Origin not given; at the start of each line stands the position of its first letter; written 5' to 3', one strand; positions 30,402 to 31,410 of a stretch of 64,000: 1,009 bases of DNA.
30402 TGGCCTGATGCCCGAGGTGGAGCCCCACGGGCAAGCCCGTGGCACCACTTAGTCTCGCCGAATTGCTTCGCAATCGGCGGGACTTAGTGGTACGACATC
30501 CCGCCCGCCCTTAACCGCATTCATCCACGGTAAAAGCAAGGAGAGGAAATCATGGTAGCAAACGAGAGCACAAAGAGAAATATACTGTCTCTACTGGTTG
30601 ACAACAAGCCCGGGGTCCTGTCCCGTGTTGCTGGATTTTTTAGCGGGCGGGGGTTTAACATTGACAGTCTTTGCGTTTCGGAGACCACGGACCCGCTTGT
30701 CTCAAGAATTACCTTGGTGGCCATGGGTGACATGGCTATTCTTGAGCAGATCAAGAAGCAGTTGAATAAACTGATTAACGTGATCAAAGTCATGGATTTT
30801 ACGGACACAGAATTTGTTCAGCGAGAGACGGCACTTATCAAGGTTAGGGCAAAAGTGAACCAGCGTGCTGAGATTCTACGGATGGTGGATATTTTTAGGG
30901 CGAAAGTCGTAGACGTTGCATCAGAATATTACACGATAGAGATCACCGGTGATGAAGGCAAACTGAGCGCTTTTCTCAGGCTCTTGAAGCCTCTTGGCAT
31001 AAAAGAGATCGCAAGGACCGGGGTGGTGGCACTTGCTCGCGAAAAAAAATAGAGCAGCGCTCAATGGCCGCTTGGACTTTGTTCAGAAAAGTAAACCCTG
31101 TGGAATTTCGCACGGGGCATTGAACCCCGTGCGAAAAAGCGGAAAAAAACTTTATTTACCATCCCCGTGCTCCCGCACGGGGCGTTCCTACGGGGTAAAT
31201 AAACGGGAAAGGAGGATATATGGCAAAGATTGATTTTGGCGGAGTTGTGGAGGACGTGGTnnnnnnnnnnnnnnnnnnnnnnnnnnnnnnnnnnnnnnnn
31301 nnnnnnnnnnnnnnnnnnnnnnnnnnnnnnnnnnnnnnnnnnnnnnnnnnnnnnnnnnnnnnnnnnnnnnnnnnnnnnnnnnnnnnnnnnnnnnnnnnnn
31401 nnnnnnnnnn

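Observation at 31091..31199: Family 2: a 109-nt two-hairpin element that is always sense-oriented inside transcription units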

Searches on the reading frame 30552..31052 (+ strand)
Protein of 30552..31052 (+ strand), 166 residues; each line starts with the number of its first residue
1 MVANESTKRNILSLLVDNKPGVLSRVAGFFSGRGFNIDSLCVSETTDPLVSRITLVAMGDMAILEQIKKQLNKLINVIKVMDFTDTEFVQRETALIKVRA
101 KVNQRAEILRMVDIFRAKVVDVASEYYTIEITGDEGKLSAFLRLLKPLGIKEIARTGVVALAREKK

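Call 34: find_encoding_contigs(protein=window:30552-31052:+, flank=1200, max_places=10)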
Protein window:30552-31052:+ (166 aa): 17 contigs read that carry it; 7 places shown.
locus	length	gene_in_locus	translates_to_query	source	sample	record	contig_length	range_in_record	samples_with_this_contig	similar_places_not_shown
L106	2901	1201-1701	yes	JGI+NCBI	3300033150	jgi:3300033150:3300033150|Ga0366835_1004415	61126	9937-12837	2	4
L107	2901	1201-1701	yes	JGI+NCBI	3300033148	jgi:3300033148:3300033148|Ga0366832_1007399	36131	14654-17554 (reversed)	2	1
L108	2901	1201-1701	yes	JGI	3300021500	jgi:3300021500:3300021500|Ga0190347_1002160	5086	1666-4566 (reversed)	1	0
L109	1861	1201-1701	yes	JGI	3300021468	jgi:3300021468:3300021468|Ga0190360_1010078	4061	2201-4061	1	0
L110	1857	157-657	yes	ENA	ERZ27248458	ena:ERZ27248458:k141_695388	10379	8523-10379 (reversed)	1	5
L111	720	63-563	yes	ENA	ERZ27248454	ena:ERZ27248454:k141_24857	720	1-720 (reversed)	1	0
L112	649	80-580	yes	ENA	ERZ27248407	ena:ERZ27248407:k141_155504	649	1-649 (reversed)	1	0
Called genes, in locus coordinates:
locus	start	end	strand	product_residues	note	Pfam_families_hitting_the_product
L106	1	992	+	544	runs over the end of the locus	PF02776:TPP_enzyme_N, PF00205:TPP_enzyme_M, PF02775:TPP_enzyme_C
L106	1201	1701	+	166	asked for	PF01842:ACT, PF22629:ACT_AHAS_ss, PF13710:ACT_5, PF10369:ALS_ss_C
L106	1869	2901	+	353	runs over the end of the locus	PF07991:KARI_N, PF01450:KARI_C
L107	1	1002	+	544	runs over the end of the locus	PF02776:TPP_enzyme_N, PF00205:TPP_enzyme_M, PF02775:TPP_enzyme_C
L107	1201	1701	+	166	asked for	PF01842:ACT, PF22629:ACT_AHAS_ss, PF13710:ACT_5, PF10369:ALS_ss_C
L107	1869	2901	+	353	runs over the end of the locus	PF07991:KARI_N, PF01450:KARI_C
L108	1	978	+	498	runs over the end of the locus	?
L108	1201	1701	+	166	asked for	PF01842:ACT, PF22629:ACT_AHAS_ss, PF13710:ACT_5, PF10369:ALS_ss_C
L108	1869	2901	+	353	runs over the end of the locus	PF07991:KARI_N, PF01450:KARI_C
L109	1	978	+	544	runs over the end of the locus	PF02776:TPP_enzyme_N, PF00205:TPP_enzyme_M, PF02775:TPP_enzyme_C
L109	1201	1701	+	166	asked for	PF01842:ACT, PF22629:ACT_AHAS_ss, PF13710:ACT_5, PF10369:ALS_ss_C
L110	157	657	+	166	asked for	PF01842:ACT, PF22629:ACT_AHAS_ss, PF13710:ACT_5, PF10369:ALS_ss_C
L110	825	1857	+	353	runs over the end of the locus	PF07991:KARI_N, PF01450:KARI_C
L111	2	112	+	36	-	?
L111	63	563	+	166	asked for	PF01842:ACT, PF22629:ACT_AHAS_ss, PF13710:ACT_5, PF10369:ALS_ss_C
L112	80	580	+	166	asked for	PF01842:ACT, PF22629:ACT_AHAS_ss, PF13710:ACT_5, PF10369:ALS_ss_C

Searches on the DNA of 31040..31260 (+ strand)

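Call 39: build_rna_model(alignment_id=A2, structure=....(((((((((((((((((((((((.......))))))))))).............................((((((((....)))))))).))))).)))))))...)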
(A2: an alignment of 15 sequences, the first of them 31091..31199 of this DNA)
Model R1 built from alignment A2 (15 sequences, 111 columns); structure: as given.
model positions 109; base pairs 31; branch points 1; effective number of sequences 0.74; information 0.591 bits per position. Calibrated on 0.2 Mb of random sequence (short: E-values are rough).
structure used (alignment columns):
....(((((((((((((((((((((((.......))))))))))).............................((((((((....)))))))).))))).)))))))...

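Call 40: search_with_rna_model(model_id=R1, sources=[L026, L027, L028, L029, L030, L031, L032, L033, L034, L035, L036, L037, L038, L039, L040, L041, L042, L043, L044, L045, L046, L047, L048, L049, L050, L051, L052, L053, L054, L055, L056, L057, L058, L059, L060, L061, L062, L063, L064, L065, L066, L067, L068, L069, L070, L071, L072, L073, L074, L075, L076, L077, L078, L079, L080, L081, L082, L083, L084, L085, L086, L087, L088, L089, L090, L091, L092, L093, L094, L095, L096, L097, L098, L099, L100, L101, L102, L103, L104, L105], max_evalue=1)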
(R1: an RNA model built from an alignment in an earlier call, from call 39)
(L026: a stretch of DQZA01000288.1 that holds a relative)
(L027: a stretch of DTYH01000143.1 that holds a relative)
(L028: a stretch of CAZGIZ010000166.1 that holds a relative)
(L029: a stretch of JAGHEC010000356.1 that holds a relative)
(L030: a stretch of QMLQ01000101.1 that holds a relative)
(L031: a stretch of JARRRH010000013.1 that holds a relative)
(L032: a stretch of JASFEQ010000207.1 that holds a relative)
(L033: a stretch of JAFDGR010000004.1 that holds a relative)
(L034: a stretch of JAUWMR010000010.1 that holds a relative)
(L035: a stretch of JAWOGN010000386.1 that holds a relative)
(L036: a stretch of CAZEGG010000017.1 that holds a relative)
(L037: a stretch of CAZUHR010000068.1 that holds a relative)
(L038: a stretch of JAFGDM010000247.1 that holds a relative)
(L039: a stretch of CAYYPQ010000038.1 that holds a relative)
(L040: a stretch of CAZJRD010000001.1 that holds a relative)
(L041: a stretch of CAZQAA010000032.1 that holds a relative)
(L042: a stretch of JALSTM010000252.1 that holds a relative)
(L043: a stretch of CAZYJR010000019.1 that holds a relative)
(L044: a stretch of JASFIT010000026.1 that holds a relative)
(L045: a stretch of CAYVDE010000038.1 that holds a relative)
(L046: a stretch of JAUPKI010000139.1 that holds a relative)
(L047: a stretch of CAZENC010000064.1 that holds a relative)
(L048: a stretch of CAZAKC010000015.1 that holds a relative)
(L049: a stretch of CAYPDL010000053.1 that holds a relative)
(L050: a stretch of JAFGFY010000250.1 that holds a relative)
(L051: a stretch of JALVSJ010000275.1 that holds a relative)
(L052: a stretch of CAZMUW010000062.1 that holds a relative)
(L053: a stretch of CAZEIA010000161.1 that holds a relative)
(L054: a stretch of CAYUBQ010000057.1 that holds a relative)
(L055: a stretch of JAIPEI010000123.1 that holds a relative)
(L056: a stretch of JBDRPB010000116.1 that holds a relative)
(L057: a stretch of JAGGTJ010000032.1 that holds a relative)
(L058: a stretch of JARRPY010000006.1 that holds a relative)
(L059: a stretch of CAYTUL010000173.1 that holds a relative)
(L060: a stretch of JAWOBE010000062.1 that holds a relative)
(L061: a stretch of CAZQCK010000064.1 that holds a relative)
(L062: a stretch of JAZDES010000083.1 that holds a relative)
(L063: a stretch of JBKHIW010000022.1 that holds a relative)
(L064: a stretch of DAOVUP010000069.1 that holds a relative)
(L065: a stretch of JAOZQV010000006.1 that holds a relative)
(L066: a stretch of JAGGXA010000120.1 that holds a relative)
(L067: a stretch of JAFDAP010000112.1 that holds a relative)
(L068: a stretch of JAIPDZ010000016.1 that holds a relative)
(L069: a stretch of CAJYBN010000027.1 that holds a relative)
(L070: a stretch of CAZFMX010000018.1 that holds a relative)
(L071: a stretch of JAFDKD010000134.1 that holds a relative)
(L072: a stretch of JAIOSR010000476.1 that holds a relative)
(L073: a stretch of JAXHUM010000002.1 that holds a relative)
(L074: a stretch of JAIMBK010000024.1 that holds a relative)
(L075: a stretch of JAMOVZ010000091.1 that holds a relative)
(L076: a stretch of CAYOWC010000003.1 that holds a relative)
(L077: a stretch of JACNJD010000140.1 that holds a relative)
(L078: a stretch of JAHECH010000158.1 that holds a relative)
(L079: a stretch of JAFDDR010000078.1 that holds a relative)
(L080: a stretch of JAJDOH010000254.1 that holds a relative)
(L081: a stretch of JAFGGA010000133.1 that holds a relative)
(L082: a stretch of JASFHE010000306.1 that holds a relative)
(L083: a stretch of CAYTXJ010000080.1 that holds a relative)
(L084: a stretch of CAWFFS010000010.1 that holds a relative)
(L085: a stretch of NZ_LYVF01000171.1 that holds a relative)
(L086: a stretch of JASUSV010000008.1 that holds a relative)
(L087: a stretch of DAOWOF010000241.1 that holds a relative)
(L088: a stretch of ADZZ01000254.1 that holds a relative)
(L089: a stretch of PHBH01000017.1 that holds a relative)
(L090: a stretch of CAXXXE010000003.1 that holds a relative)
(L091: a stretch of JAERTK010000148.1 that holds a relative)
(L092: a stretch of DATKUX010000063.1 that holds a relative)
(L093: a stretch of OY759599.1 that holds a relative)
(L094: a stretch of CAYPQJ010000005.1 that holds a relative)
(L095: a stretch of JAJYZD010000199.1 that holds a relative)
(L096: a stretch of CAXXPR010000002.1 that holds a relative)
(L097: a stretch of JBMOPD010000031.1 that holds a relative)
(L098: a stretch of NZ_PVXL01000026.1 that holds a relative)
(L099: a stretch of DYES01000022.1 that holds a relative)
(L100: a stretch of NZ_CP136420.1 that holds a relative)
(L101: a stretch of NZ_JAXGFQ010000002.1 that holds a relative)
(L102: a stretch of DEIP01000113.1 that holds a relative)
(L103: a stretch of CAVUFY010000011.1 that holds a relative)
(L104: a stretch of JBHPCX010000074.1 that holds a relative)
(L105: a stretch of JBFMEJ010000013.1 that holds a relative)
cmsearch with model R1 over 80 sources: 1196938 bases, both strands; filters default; matches with E-value up to 1: 0.
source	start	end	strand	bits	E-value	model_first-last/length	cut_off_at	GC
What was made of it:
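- Tried and rejected: Diverged relatives in 80 related species: the covariance model R1 found none (call 40).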

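Call 41: search_with_rna_model(model_id=R1, sources=[window, L007, L008, L009, L010, L011, L012, L013, L014, L015, L016, L017, L018, L019, L020, L021, L022, L023, L024, L025], max_evalue=1)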
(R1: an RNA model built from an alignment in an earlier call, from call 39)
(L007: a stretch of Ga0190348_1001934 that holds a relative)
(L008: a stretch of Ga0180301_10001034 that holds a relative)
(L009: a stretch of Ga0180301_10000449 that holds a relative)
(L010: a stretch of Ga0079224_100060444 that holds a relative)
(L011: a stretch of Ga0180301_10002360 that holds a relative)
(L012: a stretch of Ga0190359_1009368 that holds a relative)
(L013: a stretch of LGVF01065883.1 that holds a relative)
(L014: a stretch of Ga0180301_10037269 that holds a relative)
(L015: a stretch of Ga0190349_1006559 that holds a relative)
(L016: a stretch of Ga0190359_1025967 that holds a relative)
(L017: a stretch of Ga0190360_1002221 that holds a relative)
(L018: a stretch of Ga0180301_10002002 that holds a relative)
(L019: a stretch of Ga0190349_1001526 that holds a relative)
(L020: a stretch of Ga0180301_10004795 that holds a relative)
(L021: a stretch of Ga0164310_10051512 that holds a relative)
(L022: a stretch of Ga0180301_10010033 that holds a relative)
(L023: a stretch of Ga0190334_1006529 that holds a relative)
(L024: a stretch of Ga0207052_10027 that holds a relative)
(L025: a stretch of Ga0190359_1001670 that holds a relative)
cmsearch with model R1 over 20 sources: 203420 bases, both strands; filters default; matches with E-value up to 1: 48.
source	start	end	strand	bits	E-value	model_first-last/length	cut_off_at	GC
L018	10014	10122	+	141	1e-35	1-109/109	no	0.52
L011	12867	12975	-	139.1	3.6e-35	1-109/109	no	0.53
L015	870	978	+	139.1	3.6e-35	1-109/109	no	0.53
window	31091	31199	+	138.9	4e-35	1-109/109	no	0.53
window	46784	46892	+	138.9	4e-35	1-109/109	no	0.53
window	39048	39156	+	136.6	1.7e-34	1-109/109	no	0.52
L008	1914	2022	+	135.4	3.7e-34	1-109/109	no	0.55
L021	1647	1755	+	134.6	5.9e-34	1-109/109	no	0.52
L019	2041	2149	-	133.1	1.5e-33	1-109/109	no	0.54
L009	1776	1884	-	132.9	1.7e-33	1-109/109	no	0.52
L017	3186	3292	-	132.3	2.5e-33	1-109/109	no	0.51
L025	5382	5488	+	132.3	2.5e-33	1-109/109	no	0.51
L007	5069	5176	-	131.9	3.2e-33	1-109/109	no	0.53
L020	2291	2398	-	131.9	3.2e-33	1-109/109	no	0.53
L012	520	627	+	129.6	1.4e-32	1-109/109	no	0.52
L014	1518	1624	+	127.6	5e-32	1-109/109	no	0.52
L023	2823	2930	-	127.3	6e-32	1-109/109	no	0.55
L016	674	780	+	120.8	3.5e-30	1-109/109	no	0.51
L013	1479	1540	-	55.4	2.9e-12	1-109/109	no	0.52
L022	3535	3609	+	38.9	9.1e-08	1-109/109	no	0.48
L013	1478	1539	+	33.9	2.2e-06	1-109/109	no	0.5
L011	4571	4614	-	31.4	1.1e-05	1-109/109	no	0.52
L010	700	837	-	28.7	5.7e-05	1-109/109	no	0.54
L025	8971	9014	-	27.7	0.00011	1-109/109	no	0.55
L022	3518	3597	-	25.2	0.00053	1-109/109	no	0.46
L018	10015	10123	-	23.4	0.0016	1-109/109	no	0.52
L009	1775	1883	+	23.1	0.002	1-109/109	no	0.52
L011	12866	12974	+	22.3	0.0032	1-109/109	no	0.52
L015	871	979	-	22.3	0.0032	1-109/109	no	0.52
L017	3185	3291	+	21.9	0.0041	1-109/109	no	0.51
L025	5383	5489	-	21.9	0.0041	1-109/109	no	0.51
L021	1648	1756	-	21.5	0.0056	1-109/109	no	0.51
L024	1705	1809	+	21.3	0.006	1-109/109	no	0.5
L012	521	628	-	20.3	0.011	1-109/109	no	0.52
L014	1519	1625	-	20.2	0.013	1-109/109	no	0.52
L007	5068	5175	+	19.4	0.02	1-109/109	no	0.52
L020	2290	2397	+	19.4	0.02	1-109/109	no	0.52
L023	2870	2959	+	19.4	0.02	1-109/109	no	0.47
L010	792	820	+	18.9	0.027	17-45/109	no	0.66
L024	1719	1747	-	18.6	0.035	17-45/109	no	0.62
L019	2040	2148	+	18.5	0.035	1-109/109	no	0.53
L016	651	736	-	18.2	0.043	1-109/109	no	0.4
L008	1930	1958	-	17.4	0.07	17-45/109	no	0.62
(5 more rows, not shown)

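Call 58: search_dna_similar(query=window:31091-31199:+, collection=plasmids, mode=distant, max_evalue=0.001)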
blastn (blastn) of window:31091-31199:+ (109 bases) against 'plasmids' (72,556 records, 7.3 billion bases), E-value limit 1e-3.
No match.

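Call 71: search_rna_families(source=window, start=31040, end=31260, threshold=evalue, max_evalue=10)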
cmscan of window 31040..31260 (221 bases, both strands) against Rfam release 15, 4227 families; matches with E-value up to 10: 16.
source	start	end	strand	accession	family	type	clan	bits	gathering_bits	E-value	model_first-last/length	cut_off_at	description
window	31087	31183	-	RF02325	TtnuHACA18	Gene; snRNA; snoRNA; HACA-box;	-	22.3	100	0.22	1-130/130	no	Tetrahymena snoRNA TtnuHACA18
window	31155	31210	+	RF01347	CRISPR-DR37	Gene; CRISPR;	-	18.6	40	0.58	1-35/35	no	CRISPR RNA direct repeat element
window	31106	31136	-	RF01684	mascRNA-menRNA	Gene;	-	17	42.5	0.44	1-56/56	no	MALAT1-associated small cytoplasmic RNA/MEN beta RNA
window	31102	31196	-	RF02837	anti-hemB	Gene; sRNA;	-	16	49.5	0.16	1-81/81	no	Burkholderia RNA 7 (anti-hemB)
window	31110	31210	+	RF00460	U1A_PIE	Cis-reg;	-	15.7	50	1.4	1-74/74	no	U1A polyadenylation inhibition element (PIE)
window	31090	31208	+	RF00542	snopsi28S-1192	Gene; snRNA; snoRNA; HACA-box;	-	15.5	44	2.1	1-138/138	no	Small nucleolar RNA psi28S-1192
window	31106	31136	-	RF00956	MIR1444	Gene; miRNA;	-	15.5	80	2.6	1-85/85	no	MIR1444 microRNA precursor family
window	31111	31194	-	RF03988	mir-6301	Gene; miRNA;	-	14.5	70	2.1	1-78/78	no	mir-6301 microRNA precursor family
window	31097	31222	+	RF01054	preQ1-II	Cis-reg; riboswitch;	-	14.3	47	9.1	1-99/99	no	PreQ1-II (pre queuosine) riboswitch aptamer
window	31108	31194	-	RF04113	MIR1523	Gene; miRNA;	-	13.8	96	6.5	1-92/92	no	MIR1523 microRNA precursor family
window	31075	31095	+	RF03876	mir-7132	Gene; miRNA;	-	13.5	70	7.5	1-60/60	no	mir-7132 microRNA precursor family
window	31163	31189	+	RF02401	ClpQY_promoter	Cis-reg;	-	12.8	42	1.3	1-26/57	no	ClpQY promoter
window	31163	31222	+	RF03036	osmY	Gene; sRNA;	-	12.4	46.9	1.9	1-72/72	no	osmY RNA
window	31085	31176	+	RF01676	P31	Gene; sRNA;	-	11.8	40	8.1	1-82/82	no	Pseudomonas sRNA P31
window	31163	31182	-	RF02401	ClpQY_promoter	Cis-reg;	-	10.8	42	4.1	1-19/57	no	ClpQY promoter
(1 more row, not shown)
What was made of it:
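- On Curated RNA family (Rfam 15): The best sub-threshold hits are noise, 22 bits or less against cut-offs of 40-100 (call 71).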
